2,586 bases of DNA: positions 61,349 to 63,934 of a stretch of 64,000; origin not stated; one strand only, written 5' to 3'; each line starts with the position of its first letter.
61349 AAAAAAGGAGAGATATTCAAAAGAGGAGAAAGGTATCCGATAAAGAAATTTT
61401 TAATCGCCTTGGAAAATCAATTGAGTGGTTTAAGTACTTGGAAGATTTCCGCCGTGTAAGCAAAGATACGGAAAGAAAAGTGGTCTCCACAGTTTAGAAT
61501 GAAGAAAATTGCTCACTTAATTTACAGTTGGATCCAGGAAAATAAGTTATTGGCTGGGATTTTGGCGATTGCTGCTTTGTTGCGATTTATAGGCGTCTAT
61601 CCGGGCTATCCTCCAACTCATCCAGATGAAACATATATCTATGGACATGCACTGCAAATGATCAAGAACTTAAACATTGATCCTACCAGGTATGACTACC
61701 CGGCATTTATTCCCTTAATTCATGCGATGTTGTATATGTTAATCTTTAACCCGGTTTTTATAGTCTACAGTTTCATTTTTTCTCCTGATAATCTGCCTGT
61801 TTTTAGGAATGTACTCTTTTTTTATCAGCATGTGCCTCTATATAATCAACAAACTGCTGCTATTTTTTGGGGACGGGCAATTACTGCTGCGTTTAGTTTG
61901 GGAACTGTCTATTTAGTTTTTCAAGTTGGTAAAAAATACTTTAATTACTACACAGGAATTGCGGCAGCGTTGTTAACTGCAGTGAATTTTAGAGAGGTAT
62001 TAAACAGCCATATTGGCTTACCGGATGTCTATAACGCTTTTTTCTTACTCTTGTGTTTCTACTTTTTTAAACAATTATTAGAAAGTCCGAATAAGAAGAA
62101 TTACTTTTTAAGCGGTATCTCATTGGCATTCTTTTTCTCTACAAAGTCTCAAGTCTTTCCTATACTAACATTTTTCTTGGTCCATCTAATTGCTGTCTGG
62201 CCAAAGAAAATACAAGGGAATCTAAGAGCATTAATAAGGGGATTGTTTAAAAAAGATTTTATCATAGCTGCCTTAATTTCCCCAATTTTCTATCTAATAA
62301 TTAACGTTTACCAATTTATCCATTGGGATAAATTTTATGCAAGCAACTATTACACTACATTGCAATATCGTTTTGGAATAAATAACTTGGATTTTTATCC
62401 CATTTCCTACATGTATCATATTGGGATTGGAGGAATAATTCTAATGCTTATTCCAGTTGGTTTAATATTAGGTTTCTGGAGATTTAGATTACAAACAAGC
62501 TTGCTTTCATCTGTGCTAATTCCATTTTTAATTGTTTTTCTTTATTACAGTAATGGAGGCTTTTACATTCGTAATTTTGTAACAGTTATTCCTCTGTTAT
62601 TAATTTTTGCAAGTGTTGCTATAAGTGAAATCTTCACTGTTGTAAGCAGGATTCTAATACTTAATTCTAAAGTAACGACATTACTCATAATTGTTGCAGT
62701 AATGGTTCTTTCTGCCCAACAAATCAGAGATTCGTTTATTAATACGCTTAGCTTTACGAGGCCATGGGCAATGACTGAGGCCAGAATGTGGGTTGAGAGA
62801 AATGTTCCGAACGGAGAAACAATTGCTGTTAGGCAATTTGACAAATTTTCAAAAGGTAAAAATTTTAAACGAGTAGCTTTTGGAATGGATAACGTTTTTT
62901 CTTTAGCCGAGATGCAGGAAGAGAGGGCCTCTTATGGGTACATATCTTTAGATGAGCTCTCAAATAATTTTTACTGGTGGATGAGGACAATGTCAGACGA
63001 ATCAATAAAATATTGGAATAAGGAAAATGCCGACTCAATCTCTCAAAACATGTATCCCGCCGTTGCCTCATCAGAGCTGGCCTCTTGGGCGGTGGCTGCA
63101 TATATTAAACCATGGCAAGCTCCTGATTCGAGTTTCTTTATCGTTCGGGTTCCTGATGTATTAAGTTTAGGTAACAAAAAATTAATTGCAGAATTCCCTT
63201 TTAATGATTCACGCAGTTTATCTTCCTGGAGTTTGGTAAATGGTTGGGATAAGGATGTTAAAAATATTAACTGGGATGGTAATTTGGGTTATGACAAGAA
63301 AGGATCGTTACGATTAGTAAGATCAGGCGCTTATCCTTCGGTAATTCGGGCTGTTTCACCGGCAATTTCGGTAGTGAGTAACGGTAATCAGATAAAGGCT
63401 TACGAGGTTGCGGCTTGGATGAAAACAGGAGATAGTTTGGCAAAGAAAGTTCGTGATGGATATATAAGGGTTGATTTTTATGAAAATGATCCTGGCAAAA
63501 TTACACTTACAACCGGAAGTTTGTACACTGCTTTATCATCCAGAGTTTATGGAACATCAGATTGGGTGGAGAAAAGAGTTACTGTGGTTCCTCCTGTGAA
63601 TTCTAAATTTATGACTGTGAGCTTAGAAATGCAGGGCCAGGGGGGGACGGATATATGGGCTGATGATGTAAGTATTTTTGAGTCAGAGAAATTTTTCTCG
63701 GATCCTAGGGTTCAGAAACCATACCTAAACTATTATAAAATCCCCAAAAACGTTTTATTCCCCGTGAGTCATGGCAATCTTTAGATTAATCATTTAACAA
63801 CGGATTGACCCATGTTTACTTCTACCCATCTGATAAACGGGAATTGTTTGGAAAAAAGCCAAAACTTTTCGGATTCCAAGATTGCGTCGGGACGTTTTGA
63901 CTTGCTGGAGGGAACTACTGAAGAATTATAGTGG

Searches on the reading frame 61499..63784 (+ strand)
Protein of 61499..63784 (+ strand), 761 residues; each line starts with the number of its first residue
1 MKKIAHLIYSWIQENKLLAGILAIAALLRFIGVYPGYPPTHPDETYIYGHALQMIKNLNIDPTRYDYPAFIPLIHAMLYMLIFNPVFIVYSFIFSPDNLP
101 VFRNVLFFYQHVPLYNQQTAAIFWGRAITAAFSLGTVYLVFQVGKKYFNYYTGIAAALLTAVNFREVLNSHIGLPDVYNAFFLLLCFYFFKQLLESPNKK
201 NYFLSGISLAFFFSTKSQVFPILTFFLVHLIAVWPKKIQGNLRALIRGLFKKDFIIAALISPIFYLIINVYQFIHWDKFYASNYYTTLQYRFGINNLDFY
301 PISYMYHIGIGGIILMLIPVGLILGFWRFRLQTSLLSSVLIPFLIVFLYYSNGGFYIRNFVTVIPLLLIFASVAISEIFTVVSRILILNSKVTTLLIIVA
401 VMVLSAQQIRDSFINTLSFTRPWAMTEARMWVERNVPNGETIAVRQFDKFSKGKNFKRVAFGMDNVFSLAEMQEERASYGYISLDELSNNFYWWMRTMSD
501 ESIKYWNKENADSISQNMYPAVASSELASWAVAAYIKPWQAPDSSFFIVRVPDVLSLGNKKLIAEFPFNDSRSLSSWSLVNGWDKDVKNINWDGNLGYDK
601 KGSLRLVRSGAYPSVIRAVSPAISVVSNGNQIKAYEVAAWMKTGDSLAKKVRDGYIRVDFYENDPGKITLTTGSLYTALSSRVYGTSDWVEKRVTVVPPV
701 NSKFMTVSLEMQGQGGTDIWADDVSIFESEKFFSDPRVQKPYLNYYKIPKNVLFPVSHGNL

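Call 6: search_protein_families(library=pfam, proteins=[window:61499-63784:+], max_evalue=0.001)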
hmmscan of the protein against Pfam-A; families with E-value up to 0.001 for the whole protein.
window:61499-63784:+ (761 aa): 1 family
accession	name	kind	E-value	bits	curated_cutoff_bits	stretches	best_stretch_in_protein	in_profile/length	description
PF13231.12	PMT_2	-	5.4e-07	30.4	26.1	1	126-234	25-134/160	Dolichyl-phosphate-mannose-protein mannosyltransferase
